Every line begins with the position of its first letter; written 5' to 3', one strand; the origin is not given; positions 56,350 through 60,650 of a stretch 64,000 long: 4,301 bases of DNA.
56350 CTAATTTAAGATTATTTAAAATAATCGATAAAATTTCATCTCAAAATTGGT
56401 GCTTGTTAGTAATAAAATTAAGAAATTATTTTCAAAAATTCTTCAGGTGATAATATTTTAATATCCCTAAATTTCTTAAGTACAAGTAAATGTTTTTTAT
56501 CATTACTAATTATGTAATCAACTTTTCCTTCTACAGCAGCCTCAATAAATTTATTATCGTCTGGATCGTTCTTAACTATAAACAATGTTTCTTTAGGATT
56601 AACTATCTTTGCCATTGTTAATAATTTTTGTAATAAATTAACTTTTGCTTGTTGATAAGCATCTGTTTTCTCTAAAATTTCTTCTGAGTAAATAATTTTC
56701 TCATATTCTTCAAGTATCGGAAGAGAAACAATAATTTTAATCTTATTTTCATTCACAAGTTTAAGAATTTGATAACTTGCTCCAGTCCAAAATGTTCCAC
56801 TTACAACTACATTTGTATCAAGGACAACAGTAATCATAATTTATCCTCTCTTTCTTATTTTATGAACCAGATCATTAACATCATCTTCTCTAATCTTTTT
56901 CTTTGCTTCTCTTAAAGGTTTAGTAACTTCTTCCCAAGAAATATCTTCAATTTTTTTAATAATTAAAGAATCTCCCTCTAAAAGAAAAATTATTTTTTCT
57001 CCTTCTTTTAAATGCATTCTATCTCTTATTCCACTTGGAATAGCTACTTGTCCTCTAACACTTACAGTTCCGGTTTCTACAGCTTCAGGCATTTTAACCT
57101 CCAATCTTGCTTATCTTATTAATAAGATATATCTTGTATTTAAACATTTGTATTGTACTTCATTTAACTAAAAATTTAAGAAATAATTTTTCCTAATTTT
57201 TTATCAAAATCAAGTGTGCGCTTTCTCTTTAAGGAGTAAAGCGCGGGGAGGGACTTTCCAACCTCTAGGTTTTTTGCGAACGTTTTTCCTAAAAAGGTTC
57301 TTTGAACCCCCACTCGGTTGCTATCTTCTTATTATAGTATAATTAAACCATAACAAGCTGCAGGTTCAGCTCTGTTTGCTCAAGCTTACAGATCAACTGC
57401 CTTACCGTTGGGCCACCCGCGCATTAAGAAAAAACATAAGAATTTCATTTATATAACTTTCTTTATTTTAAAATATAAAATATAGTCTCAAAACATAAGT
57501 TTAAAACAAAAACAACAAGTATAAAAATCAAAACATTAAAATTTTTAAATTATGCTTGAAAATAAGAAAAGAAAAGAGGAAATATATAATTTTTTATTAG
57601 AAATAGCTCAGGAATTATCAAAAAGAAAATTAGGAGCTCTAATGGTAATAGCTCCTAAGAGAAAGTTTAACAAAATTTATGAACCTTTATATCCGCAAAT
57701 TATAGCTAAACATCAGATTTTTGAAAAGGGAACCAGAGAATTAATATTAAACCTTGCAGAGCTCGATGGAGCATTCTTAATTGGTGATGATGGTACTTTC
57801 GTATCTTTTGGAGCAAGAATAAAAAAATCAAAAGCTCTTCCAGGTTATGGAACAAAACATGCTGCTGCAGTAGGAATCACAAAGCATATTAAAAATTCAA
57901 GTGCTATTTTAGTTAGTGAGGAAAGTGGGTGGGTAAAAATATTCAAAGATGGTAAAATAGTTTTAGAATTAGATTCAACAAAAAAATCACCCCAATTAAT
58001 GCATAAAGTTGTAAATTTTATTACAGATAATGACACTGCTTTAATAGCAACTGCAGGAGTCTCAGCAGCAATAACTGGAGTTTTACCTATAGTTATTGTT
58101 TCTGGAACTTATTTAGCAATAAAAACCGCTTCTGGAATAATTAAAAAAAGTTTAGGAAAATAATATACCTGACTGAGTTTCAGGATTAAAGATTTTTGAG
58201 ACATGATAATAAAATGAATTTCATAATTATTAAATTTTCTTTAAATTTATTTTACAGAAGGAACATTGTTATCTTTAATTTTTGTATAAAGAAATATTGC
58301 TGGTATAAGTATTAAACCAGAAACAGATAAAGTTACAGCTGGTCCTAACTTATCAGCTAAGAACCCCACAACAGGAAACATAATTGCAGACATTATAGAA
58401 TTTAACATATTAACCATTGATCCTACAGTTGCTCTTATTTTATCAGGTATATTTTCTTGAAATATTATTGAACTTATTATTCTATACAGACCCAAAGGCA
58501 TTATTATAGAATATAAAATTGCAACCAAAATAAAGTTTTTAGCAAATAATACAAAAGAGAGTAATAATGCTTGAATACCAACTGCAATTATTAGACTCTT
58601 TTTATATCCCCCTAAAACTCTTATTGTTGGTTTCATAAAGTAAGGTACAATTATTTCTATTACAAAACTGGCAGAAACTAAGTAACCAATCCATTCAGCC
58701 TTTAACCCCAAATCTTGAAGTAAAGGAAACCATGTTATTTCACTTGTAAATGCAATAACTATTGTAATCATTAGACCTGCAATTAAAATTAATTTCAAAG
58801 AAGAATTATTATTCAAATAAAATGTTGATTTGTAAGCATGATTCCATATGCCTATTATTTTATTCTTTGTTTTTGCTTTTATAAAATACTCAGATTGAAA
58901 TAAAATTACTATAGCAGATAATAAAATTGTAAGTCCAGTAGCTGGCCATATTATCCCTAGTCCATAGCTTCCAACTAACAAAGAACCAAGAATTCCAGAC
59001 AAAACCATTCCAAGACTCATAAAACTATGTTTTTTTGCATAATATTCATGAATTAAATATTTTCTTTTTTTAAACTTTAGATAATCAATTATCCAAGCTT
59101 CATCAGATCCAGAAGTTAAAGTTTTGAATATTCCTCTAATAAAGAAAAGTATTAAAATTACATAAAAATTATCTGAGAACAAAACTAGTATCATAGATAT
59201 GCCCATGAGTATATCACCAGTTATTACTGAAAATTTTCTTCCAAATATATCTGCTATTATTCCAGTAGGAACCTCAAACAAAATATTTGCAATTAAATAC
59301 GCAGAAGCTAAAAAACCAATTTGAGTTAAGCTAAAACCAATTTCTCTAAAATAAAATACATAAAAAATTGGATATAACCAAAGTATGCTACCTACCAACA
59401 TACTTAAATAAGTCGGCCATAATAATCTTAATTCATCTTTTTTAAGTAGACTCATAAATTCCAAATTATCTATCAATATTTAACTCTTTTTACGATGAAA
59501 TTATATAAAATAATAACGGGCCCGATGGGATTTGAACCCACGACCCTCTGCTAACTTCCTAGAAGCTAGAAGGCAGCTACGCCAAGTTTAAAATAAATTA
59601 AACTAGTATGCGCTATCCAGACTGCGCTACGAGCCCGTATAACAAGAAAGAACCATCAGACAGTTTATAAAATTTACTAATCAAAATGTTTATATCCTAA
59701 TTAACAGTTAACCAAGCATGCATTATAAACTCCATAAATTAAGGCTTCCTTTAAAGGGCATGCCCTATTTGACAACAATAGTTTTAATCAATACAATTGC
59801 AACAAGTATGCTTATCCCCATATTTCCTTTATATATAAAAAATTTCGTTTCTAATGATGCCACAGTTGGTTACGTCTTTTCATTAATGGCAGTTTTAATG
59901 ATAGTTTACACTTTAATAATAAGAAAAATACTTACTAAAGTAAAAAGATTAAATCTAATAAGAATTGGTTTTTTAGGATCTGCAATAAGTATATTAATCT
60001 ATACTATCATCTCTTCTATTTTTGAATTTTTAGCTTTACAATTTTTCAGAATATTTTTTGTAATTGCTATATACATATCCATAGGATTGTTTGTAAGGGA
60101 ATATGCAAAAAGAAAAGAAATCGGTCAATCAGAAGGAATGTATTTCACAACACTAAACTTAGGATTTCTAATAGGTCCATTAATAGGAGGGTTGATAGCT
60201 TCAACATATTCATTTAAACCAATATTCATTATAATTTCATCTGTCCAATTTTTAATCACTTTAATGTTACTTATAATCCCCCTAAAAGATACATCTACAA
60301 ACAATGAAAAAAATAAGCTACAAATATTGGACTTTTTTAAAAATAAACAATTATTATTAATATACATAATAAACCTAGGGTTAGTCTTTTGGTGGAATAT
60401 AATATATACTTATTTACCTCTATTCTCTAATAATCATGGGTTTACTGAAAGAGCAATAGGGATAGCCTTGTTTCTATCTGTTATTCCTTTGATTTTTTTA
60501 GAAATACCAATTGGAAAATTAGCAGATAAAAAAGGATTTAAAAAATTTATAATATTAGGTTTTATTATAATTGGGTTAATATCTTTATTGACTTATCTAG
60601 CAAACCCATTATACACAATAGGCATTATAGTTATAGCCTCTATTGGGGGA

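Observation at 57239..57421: tRNA-Asn gene interrupted by three introns, including anticodon-stem and T-loop positions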

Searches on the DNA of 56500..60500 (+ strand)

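Call 6: search_rna_families(source=window, start=56500, end=60500, threshold=evalue, max_evalue=10, show_alignments=6)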
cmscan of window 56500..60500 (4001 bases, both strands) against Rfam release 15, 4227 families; matches with E-value up to 10: 4.
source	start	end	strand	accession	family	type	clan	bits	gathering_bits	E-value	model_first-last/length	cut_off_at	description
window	59517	59636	-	RF00005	tRNA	Gene; tRNA;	CL00001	39.7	29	4.3e-06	1-71/71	no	tRNA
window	59437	59547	+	RF02194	HPnc0260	Gene; antisense;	-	33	59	0.8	1-156/156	no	Bacterial antisense RNA HPnc0260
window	58576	58642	-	RF01624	ceN27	Gene; snRNA; snoRNA; CD-box;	-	21.4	38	2.2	1-80/80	no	Nematode snoRNA ceN27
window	57317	57361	+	RF01362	CRISPR-DR49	Gene; CRISPR;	-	19.3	41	9.5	1-47/47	no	CRISPR RNA direct repeat element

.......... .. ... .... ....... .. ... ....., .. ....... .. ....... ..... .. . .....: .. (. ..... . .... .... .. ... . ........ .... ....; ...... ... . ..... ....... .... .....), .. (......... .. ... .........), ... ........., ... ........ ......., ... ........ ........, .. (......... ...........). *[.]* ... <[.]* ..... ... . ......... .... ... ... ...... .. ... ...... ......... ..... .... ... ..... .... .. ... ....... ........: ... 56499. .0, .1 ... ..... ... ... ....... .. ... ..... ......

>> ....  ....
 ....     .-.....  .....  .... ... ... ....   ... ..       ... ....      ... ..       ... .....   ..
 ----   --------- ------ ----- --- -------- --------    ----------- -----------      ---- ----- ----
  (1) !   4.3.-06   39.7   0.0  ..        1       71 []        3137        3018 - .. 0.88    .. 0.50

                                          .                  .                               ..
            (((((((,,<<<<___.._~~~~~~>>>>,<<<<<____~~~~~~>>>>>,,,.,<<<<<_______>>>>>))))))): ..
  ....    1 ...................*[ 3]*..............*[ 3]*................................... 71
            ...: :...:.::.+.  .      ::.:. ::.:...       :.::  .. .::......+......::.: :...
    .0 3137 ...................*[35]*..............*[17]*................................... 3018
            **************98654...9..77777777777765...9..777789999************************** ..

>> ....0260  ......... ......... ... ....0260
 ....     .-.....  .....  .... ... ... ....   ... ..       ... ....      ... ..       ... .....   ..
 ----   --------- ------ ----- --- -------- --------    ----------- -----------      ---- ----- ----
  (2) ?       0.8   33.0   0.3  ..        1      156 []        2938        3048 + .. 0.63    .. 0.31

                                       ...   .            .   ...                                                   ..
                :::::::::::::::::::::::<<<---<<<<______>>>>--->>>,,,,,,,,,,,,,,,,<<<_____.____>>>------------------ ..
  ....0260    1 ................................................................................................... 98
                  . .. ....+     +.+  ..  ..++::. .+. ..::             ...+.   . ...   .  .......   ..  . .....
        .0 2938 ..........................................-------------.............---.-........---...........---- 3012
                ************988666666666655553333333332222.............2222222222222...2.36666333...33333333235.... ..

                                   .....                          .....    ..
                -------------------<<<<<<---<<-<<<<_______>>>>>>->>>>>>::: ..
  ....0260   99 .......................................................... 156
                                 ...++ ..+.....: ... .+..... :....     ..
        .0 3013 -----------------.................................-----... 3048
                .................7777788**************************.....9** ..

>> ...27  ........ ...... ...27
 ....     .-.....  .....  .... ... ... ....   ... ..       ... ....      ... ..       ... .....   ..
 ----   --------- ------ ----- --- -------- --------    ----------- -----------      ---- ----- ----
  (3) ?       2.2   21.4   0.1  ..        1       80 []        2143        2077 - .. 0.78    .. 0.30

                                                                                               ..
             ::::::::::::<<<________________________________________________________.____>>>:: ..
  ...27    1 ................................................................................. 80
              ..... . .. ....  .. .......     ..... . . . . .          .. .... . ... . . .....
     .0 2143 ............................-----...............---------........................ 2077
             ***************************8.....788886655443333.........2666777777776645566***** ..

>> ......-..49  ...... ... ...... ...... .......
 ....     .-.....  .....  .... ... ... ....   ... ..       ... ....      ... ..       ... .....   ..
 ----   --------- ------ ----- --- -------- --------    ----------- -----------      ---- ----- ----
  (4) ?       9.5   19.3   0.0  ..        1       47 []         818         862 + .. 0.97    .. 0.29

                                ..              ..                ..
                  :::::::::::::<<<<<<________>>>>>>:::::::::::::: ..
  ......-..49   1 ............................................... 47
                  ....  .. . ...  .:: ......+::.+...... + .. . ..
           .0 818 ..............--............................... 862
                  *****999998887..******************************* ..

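Call 78: search_rna_families(sources=[L005, L006, L012, L015, L016, L017, L019, L020, L024], threshold=gathering, show_alignments=2)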
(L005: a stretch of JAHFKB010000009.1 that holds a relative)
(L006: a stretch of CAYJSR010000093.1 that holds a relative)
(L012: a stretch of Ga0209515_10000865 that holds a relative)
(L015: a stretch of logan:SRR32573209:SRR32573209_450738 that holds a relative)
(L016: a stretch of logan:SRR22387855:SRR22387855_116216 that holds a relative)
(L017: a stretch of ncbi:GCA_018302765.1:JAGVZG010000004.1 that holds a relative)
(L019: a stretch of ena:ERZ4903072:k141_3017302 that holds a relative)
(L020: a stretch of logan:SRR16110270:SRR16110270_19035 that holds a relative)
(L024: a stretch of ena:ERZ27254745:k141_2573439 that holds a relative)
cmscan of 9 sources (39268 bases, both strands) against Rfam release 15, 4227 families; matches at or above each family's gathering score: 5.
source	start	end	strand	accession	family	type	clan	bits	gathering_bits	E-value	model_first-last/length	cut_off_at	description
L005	641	728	+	RF00005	tRNA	Gene; tRNA;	CL00001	55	29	2.6e-09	1-71/71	no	tRNA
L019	644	770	-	RF00005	tRNA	Gene; tRNA;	CL00001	49.5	29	8.5e-08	1-71/71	no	tRNA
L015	306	439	-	RF00005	tRNA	Gene; tRNA;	CL00001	44.9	29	1.6e-06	1-71/71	no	tRNA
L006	1366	1513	+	RF00005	tRNA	Gene; tRNA;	CL00001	41.2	29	1.6e-05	1-71/71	no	tRNA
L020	2641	2760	-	RF00005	tRNA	Gene; tRNA;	CL00001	40.7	29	2.3e-05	1-71/71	no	tRNA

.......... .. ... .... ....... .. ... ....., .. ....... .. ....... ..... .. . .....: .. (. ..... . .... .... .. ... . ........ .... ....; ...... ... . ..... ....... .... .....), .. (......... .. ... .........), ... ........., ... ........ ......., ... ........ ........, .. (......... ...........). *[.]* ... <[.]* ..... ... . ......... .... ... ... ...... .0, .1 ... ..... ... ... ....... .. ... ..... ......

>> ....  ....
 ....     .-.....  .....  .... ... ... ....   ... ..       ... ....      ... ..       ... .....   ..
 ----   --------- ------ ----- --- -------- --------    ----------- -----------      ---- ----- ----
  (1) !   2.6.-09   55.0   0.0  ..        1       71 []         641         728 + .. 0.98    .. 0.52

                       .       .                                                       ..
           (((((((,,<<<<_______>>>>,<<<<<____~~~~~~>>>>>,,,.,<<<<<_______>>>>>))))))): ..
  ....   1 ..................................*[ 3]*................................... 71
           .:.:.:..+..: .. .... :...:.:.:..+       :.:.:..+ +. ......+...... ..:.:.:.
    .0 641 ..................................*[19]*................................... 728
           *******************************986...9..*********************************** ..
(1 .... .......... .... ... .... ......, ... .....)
